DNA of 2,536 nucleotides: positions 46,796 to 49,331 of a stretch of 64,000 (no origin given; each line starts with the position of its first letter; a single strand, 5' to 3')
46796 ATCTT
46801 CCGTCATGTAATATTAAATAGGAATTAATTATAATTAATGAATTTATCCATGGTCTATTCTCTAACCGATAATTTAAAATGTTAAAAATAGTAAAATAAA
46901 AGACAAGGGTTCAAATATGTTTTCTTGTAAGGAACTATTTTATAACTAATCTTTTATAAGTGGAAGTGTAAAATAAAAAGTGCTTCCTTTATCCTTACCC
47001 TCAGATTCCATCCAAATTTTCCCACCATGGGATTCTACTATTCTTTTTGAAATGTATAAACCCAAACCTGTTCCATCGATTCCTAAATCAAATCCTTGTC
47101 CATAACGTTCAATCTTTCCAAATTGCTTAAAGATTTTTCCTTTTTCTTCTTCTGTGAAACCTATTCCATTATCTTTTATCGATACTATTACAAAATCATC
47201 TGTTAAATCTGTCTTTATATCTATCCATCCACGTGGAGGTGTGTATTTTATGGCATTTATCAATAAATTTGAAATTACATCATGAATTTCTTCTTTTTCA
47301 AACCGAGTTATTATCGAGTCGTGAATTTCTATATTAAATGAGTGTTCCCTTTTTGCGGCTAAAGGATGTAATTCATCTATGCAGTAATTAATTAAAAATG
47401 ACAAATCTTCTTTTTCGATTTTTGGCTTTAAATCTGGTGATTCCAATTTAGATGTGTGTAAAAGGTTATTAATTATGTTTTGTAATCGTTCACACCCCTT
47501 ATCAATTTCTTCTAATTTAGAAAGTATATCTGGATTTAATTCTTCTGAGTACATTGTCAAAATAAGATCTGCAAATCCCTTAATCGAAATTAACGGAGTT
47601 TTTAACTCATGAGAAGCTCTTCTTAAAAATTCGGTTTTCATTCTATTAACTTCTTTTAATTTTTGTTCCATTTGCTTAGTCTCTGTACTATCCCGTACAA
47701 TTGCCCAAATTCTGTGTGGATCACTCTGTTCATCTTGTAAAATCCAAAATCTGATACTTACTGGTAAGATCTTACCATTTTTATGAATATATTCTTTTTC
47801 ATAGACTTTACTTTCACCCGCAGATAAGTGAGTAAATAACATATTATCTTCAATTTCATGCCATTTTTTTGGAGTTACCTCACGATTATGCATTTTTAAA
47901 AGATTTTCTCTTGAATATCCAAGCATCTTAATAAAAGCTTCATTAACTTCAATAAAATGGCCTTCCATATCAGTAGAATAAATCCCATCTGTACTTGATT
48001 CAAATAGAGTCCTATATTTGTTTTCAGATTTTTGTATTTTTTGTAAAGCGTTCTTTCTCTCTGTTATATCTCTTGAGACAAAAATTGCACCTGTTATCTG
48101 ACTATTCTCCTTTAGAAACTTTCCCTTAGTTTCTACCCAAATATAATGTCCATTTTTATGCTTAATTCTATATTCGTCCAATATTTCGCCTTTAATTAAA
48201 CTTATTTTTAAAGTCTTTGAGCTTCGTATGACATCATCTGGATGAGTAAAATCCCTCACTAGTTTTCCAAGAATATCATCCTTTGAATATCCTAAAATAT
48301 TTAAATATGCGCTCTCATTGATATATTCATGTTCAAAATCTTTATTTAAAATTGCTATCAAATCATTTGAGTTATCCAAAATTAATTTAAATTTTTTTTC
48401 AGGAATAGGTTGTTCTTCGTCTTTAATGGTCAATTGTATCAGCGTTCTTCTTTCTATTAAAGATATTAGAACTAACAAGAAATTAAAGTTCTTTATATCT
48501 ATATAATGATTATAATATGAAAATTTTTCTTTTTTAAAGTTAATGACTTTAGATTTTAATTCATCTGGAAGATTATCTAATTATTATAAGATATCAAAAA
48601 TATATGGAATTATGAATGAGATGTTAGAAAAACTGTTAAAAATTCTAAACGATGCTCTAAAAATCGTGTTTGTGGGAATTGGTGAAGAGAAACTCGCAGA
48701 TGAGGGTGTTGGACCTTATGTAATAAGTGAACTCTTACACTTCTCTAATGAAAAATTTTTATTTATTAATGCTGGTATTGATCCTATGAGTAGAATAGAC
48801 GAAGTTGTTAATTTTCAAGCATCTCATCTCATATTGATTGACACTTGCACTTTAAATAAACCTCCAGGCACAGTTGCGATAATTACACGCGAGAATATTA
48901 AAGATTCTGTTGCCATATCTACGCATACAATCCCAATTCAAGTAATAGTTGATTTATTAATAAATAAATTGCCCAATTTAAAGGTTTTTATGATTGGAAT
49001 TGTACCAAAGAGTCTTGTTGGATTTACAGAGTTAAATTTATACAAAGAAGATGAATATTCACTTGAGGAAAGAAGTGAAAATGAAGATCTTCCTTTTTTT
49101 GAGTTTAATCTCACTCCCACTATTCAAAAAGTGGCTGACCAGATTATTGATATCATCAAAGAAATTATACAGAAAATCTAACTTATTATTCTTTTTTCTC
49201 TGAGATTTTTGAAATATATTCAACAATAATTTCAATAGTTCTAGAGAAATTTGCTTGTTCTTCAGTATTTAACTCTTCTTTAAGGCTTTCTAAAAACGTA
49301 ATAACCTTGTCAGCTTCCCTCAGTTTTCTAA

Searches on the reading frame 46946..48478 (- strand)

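Call 44: search_protein_families(library=pfam, proteins=[window:46946-48478:-], max_evalue=0.001)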
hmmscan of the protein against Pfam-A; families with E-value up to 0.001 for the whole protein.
window:46946-48478:- (510 aa): 8 families
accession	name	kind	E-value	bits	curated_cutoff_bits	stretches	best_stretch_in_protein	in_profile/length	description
PF02518.31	HATPase_c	-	3.5e-26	92.2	26.4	1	396-507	4-109/111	Histidine kinase-, DNA gyrase B-, and HSP90-like ATPase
PF13426.13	PAS_9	-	2.5e-24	86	27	2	164-266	2-103/103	PAS domain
PF08447.18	PAS_3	-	5.5e-23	81.5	25.6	2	56-129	6-83/89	PAS fold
PF08448.16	PAS_4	-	9.9e-18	64.8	23.1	2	34-142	1-109/110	PAS fold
PF00989.32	PAS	-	1.1e-15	58.1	22.6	2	154-263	2-112/113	PAS fold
PF00512.31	HisKA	-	5e-14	52.5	26.9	1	280-347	1-65/66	His Kinase A (phospho-acceptor) domain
PF13188.13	PAS_8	-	1.8e-13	50.3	21.8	1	153-193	1-38/65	PAS domain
PF14598.12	PAS_11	-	1.6e-06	28.4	25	1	61-134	24-98/109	PAS domain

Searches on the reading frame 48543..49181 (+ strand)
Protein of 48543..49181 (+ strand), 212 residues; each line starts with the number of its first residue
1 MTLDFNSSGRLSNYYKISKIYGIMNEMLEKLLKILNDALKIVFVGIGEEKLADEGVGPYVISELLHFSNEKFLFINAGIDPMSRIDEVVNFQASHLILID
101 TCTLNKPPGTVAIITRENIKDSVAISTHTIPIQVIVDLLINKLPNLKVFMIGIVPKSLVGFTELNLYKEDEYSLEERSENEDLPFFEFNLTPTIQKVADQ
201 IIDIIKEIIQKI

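Call 44: search_protein_families(library=pfam, proteins=[window:48543-49181:+], max_evalue=0.001)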
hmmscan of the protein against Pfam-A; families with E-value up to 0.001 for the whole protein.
window:48543-49181:+ (212 aa): 1 family
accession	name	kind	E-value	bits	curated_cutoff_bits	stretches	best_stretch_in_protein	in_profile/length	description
PF01750.23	HycI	-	5.1e-13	49.4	23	1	68-166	12-112/130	Hydrogenase maturation protease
